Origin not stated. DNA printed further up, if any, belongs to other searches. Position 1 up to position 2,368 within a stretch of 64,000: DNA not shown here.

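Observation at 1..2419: Edge-truncated nuclease + STAND NTPase gene, missing from the ORF track, in an AT-richer islet next to thyA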

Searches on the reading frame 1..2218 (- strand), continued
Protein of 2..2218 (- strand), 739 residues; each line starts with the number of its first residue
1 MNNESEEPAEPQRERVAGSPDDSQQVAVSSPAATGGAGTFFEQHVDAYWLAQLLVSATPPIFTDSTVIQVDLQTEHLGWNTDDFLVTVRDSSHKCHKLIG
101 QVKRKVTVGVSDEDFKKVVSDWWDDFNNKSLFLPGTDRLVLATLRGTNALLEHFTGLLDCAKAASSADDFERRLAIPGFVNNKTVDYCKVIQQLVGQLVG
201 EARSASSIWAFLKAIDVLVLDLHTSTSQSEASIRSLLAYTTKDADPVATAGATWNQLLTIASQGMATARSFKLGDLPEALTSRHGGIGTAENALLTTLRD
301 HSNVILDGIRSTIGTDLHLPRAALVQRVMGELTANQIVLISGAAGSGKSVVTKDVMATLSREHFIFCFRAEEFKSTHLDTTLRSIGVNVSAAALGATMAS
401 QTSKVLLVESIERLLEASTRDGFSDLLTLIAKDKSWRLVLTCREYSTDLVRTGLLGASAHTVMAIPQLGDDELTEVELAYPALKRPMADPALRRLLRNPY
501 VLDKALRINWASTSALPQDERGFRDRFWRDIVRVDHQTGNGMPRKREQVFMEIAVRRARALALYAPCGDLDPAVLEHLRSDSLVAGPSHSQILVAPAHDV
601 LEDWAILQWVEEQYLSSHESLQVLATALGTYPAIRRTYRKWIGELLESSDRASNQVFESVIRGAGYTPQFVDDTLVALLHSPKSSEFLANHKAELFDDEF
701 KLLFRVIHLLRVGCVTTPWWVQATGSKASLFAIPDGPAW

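Call 61: search_protein_families(library=padloc, proteins=[L019:5088-7241:-, L019:15499-16779:-, L026:2880-5888:+, L039:15413-17731:-, L039:17728-19092:-, L061:4811-8452:+, L034:3960-6494:+, L034:7376-9646:+, L036:5318-9052:+, L047:5585-7438:+], max_evalue=0.00001)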
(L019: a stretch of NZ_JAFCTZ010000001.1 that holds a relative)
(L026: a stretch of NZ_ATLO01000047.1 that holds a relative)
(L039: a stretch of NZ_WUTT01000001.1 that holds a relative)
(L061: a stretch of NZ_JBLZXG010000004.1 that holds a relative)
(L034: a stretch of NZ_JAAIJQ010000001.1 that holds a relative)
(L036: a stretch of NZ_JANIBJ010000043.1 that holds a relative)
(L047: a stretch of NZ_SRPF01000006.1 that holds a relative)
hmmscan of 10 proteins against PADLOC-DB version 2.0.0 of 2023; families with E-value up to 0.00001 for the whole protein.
L019:5088-7241:- (717 aa): 19 families
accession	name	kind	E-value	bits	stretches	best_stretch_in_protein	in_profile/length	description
PDLC04886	PDC-S06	-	5e-262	869.9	1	1-716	1-722/727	-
PDLC04890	PDC-S06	-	6e-144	479.3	1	1-716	1-722/732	-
PDLC04897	PDC-S06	-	8.6e-49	164.7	1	197-716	192-723/727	-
PDLC04894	PDC-S06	-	9.2e-49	164.6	1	20-686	23-703/740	-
PDLC04887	PDC-S06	-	2.9e-40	136.6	1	190-682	230-745/790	-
PDLC04896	PDC-S06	-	1.1e-31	108.2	1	22-682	25-692/732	-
PDLC04898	PDC-S06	-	7.3e-26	88.7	1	312-680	369-712/752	-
PDLC04889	PDC-S06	-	1.7e-16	57.9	1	232-620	183-536/693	-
PDLC04895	PDC-S06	-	6.9e-16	55.9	1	321-648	380-711/784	-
PDLC03859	LmuB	-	1.4e-15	55.6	1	213-581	295-595/611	-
PDLC02360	PrrC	-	2.7e-15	54.3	1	492-683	142-319/372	PrrC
PDLC04891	PDC-S06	-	3.5e-14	50.2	1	252-597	376-714/858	-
PDLC04888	PDC-S06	-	7.6e-12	42.2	1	490-622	622-742/851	-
PDLC04893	PDC-S06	-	1.9e-10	37.8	1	489-585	619-702/862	-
PDLC02980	AriA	-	1.2e-08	33.3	0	384-569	147-301/304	-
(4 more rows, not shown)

L019:15499-16779:- (426 aa): 0 families

L026:2880-5888:+ (1002 aa): 1 family
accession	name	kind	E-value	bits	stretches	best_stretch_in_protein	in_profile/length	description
PDLC04647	PDC-M43B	-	1.8e-06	25.2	1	653-750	220-320/347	-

L039:15413-17731:- (772 aa): 0 families

L039:17728-19092:- (454 aa): 0 families

L061:4811-8452:+ (1213 aa): 0 families

L034:3960-6494:+ (844 aa): 0 families

L034:7376-9646:+ (756 aa): 42 families (the best 25 are shown)
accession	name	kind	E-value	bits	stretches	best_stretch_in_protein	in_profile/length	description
PDLC00114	GajB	-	2e-44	150.2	1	6-608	8-609/635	UrvD helicase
PDLC03802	RTasHel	-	1.3e-42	144.5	3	192-436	168-389/675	DRT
PDLC00132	GajB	-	8.2e-41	138.3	2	7-306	5-304/625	UrvD helicase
PDLC00117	GajB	-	1.1e-37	127.8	2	4-389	14-388/604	UrvD helicase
PDLC00103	GajB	-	1.3e-30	104.9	1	18-608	28-574/612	UrvD helicase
PDLC00130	GajB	-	2.2e-29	100.2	2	5-382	3-367/589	UrvD helicase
PDLC00112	GajB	-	3.3e-24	83.4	2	207-306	199-298/581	UrvD helicase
PDLC00123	GajB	-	1.2e-23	81.6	1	199-344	159-292/540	UrvD helicase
PDLC00121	GajB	-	5.2e-23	79.4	1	5-270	5-254/565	UrvD helicase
PDLC00107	GajB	-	9e-22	75.4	1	201-296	200-293/587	UrvD helicase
PDLC00127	GajB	-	1.4e-21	74.7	2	551-610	502-566/594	UrvD helicase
PDLC00116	GajB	-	3.2e-21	73.6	2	537-607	446-515/557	UrvD helicase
PDLC00104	GajB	-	1.6e-20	71.4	1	8-273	5-221/574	UrvD helicase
PDLC00129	GajB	-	7.9e-20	69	1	183-301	191-309/594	UrvD helicase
PDLC00144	GajB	-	9.7e-19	65.3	1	192-377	136-323/559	UrvD helicase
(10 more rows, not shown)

L036:5318-9052:+ (1244 aa): 5 families
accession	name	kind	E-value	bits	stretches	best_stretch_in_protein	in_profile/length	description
PDLC03859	LmuB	-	1e-23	82.4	2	29-571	23-473/611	-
PDLC04135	mad3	-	3.1e-17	61.2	2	6-174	5-128/374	mads_3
PDLC04140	mad8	-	1.6e-08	32.5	0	27-312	24-206/314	mads_8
PDLC03863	LmuB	-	2.4e-08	31.1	1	466-690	182-397/610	-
PDLC03868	LmuB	-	1.5e-06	24.8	0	519-799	396-684/1035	-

L047:5585-7438:+ (617 aa): 1 family
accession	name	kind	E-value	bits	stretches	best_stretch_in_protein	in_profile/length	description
PDLC02203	MzaA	-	1.9e-77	259.1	1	347-613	402-670/683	-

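Call 63: find_related_loci(query=window:1-2218:-, collection=metagenome_contigs, flank=10000)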
Query window:1-2218:- (739 aa) in metagenome_contigs; peptide patterns used: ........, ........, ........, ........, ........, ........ (x = any residue, [..] = any of these).
197 stretches matched a pattern; 114 encode a relative of the query (tblastn E <= 1e-3); the best 80 are kept; 80 distinct loci.
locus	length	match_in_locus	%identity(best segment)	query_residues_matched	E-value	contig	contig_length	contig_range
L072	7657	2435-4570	58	28-739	0e+0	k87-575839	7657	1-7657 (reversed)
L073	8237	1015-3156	56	28-739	0e+0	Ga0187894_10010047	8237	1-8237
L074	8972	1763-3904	57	28-739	0e+0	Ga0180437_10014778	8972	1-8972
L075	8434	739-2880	57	28-739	0e+0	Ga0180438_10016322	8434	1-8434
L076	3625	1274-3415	57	28-739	0e+0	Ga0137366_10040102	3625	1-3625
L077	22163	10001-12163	56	21-739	0e+0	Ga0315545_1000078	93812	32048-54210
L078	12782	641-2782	57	28-739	0e+0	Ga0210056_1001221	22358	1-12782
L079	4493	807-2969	56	21-739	0e+0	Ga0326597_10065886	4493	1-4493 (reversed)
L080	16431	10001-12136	55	28-739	0e+0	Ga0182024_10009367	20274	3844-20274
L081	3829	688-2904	55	1-739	0e+0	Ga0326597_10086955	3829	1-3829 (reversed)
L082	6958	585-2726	55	28-739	0e+0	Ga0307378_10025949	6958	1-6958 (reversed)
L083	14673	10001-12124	56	34-739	0e+0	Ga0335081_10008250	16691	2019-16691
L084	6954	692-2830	55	29-739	0e+0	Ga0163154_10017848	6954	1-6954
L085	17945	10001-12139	55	28-739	0e+0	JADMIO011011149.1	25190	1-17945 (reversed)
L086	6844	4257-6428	55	18-739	0e+0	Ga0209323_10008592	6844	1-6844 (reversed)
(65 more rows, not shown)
